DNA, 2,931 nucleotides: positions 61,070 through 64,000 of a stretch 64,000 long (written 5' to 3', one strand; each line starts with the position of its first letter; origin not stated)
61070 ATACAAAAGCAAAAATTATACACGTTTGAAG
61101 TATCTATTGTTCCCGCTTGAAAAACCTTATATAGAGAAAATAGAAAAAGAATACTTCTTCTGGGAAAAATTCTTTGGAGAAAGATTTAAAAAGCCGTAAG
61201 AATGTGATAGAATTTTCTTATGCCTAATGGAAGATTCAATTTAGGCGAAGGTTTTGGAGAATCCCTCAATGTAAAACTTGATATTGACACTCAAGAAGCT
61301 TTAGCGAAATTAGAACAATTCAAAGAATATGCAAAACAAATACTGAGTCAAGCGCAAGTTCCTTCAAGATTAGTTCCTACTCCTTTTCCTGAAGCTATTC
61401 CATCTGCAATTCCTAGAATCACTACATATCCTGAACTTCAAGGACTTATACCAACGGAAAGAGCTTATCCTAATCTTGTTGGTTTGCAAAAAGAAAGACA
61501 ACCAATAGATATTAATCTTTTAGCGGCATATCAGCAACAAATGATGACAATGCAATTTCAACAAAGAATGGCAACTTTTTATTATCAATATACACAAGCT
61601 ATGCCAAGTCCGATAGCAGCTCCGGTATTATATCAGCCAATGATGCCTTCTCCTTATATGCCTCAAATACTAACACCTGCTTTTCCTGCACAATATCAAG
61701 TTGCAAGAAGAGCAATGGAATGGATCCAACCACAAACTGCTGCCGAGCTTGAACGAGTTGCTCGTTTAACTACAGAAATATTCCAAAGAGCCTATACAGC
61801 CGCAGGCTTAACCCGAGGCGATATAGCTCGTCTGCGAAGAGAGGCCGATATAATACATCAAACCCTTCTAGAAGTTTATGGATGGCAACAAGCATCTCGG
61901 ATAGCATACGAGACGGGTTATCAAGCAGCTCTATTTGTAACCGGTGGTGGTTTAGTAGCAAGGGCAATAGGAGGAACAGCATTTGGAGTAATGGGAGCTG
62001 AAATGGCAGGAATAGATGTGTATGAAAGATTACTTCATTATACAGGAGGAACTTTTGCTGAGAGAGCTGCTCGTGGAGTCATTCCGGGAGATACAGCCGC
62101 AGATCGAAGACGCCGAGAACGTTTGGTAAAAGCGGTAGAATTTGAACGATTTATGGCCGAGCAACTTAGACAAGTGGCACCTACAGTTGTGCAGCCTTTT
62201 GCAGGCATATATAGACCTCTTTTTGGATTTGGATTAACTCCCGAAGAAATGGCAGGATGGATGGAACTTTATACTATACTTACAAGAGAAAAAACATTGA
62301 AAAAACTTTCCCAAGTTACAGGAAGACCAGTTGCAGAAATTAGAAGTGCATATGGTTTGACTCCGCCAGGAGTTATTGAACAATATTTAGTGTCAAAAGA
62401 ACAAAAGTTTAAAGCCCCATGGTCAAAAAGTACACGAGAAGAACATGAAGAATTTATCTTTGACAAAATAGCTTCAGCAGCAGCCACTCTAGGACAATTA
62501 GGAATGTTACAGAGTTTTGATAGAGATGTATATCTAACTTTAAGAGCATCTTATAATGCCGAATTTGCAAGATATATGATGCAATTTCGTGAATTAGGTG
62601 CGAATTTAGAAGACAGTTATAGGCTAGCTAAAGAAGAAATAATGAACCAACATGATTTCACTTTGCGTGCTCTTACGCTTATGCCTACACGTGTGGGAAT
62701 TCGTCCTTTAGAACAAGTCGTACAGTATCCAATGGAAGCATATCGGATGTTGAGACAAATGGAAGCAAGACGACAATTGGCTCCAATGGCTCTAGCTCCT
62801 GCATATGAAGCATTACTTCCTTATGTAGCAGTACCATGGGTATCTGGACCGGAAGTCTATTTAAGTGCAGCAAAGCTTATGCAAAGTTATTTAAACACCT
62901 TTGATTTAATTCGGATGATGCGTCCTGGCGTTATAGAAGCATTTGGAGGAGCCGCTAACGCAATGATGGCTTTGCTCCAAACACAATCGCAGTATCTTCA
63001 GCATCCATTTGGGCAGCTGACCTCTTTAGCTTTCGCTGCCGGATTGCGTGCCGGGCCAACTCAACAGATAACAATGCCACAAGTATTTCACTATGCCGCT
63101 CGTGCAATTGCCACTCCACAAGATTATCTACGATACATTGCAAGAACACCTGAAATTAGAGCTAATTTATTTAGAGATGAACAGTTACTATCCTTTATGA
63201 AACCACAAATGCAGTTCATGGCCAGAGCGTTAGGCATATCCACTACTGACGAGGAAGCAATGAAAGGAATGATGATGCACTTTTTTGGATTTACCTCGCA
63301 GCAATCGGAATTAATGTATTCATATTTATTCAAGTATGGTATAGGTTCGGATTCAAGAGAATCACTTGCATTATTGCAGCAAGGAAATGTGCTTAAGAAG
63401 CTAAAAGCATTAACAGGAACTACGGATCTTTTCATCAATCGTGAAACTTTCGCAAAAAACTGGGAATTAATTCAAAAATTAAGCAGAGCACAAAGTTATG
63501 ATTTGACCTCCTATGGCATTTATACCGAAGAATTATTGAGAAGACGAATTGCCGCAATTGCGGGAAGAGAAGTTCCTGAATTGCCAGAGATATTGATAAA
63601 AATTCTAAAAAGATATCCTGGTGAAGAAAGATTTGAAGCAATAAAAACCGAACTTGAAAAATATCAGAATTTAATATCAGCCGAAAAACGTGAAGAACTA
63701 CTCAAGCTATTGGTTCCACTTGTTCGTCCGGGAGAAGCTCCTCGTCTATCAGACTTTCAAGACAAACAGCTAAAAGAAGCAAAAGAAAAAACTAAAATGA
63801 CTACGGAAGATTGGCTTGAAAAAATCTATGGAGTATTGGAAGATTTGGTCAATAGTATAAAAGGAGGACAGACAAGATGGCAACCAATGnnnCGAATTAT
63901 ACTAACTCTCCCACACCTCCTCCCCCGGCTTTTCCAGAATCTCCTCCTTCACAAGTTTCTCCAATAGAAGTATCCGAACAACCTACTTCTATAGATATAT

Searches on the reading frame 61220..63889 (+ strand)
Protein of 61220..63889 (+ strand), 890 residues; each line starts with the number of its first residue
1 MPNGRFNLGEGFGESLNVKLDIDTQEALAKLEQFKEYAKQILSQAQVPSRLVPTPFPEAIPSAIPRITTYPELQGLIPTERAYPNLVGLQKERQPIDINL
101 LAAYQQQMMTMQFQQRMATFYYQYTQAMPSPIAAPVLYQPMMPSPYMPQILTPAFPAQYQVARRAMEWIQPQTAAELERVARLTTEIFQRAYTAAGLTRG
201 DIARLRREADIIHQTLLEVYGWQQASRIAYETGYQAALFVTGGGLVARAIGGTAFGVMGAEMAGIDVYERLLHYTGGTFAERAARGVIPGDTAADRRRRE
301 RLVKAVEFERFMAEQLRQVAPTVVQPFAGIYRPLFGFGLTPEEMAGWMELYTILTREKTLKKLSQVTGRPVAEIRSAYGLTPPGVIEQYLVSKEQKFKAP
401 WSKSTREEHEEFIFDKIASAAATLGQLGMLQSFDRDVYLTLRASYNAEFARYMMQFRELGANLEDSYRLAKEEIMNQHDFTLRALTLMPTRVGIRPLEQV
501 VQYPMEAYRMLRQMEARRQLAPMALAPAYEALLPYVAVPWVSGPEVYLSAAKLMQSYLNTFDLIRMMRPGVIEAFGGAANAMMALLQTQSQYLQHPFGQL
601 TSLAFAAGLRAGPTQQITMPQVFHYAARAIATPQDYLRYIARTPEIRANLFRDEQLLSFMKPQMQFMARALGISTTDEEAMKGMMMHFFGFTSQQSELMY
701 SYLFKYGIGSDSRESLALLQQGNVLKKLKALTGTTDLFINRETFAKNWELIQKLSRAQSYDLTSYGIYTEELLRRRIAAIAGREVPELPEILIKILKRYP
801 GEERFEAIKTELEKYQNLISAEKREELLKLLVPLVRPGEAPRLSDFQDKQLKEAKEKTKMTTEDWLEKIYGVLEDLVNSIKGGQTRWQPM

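Call 17: search_protein_families(library=phrogs, proteins=[window:61220-63889:+], max_evalue=0.001)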
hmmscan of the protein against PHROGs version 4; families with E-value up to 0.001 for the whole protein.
window:61220-63889:+ (890 aa): 0 families

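Call 19: search_protein_families(library=pfam, proteins=[window:61220-63889:+], max_evalue=0.01)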
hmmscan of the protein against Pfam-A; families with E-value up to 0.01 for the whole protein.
window:61220-63889:+ (890 aa): 0 families

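Call 74: search_solved_structures(query=window:61220-63889:+, max_evalue=1)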
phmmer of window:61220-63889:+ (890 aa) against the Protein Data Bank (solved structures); distinct sequences matched with E-value up to 1: 1.
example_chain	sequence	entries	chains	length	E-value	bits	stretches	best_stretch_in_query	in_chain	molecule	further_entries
2mtd_A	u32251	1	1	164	0.0014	20.1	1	781-882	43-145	Decorin binding protein A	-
